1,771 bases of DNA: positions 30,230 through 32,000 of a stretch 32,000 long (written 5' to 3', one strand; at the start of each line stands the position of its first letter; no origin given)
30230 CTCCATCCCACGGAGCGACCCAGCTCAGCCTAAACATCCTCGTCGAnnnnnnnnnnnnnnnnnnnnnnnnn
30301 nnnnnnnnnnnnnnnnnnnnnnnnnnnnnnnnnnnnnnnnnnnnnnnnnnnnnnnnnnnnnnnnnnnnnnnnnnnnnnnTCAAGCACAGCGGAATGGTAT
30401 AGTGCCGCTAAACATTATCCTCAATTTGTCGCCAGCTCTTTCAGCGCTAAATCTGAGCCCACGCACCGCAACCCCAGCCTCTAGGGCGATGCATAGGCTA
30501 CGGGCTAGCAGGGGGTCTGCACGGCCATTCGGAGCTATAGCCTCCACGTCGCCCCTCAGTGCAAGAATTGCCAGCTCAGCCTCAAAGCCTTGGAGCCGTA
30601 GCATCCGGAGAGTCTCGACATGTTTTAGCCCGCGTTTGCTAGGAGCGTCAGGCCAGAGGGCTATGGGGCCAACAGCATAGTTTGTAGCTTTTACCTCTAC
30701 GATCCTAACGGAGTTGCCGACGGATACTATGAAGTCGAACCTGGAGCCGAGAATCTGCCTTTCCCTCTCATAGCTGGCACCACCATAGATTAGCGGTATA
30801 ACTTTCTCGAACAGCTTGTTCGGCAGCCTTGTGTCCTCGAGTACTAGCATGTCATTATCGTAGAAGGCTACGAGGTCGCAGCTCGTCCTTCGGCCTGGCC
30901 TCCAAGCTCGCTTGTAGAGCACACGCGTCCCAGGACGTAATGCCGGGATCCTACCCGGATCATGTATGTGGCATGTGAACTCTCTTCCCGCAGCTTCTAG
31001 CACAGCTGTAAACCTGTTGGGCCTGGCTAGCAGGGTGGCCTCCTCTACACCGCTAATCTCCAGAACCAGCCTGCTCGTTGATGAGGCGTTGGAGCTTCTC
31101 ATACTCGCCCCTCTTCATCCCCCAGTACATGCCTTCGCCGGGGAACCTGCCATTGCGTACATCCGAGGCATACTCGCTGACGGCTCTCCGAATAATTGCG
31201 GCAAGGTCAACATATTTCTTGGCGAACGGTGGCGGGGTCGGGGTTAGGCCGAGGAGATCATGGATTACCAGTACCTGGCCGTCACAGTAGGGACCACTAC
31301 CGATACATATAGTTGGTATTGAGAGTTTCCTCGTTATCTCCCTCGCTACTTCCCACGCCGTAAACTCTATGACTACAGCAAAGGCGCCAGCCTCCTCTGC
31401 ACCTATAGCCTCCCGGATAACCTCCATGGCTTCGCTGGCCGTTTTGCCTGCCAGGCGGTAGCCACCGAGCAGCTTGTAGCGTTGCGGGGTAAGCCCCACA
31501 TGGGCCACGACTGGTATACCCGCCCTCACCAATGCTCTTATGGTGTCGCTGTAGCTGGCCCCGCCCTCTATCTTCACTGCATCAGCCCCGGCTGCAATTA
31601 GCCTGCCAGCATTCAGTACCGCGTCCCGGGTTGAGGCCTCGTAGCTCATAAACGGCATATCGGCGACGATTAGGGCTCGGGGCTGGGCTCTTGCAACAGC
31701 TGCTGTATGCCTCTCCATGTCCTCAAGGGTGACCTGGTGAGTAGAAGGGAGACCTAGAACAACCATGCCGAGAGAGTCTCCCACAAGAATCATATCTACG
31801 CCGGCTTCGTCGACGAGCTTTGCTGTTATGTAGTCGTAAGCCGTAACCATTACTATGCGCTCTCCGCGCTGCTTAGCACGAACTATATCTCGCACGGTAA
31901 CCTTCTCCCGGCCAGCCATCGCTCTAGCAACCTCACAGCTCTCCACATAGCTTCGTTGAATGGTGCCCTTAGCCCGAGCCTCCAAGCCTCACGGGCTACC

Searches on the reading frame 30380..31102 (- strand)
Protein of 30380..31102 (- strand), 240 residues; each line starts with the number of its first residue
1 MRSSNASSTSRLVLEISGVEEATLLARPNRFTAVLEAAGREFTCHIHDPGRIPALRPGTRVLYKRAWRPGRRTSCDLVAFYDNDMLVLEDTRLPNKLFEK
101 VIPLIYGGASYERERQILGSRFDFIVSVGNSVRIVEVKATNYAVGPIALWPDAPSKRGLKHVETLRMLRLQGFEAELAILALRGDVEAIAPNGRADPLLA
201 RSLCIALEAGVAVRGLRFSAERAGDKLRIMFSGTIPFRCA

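Call 71: search_protein_families(library=pfam, proteins=[window:30380-31102:-], max_evalue=0.0001)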
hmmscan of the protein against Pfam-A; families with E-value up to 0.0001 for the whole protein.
window:30380-31102:- (240 aa): 2 families
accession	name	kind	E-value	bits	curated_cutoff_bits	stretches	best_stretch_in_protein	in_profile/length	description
PF03749.19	SfsA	-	1.9e-24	86.5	22.8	1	93-221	2-135/138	Sugar fermentation stimulation protein RE domain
PF17746.7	SfsA_N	-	3e-16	59.7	25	1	25-88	1-62/63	SfsA N-terminal OB domain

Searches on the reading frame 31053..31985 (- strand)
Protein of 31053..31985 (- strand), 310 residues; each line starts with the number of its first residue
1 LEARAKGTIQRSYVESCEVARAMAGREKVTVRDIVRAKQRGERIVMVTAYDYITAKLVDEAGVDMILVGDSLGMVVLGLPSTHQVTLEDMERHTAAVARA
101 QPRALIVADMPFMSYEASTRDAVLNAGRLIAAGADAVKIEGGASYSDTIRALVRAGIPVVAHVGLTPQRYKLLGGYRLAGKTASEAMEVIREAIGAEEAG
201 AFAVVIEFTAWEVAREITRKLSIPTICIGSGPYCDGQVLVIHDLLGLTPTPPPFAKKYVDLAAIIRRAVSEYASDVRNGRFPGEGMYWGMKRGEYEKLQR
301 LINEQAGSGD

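Call 71: search_protein_families(library=pfam, proteins=[window:31053-31985:-], max_evalue=0.0001)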
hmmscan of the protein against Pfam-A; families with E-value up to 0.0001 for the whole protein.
window:31053-31985:- (310 aa): 2 families
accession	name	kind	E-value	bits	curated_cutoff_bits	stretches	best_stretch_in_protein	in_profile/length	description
PF02548.21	Pantoate_transf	-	5.8e-109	363.9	28.7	1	28-283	1-258/259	Ketopantoate hydroxymethyltransferase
PF13714.12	PEP_mutase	-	2e-08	34.6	31.5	1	38-142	5-107/240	Phosphoenolpyruvate phosphomutase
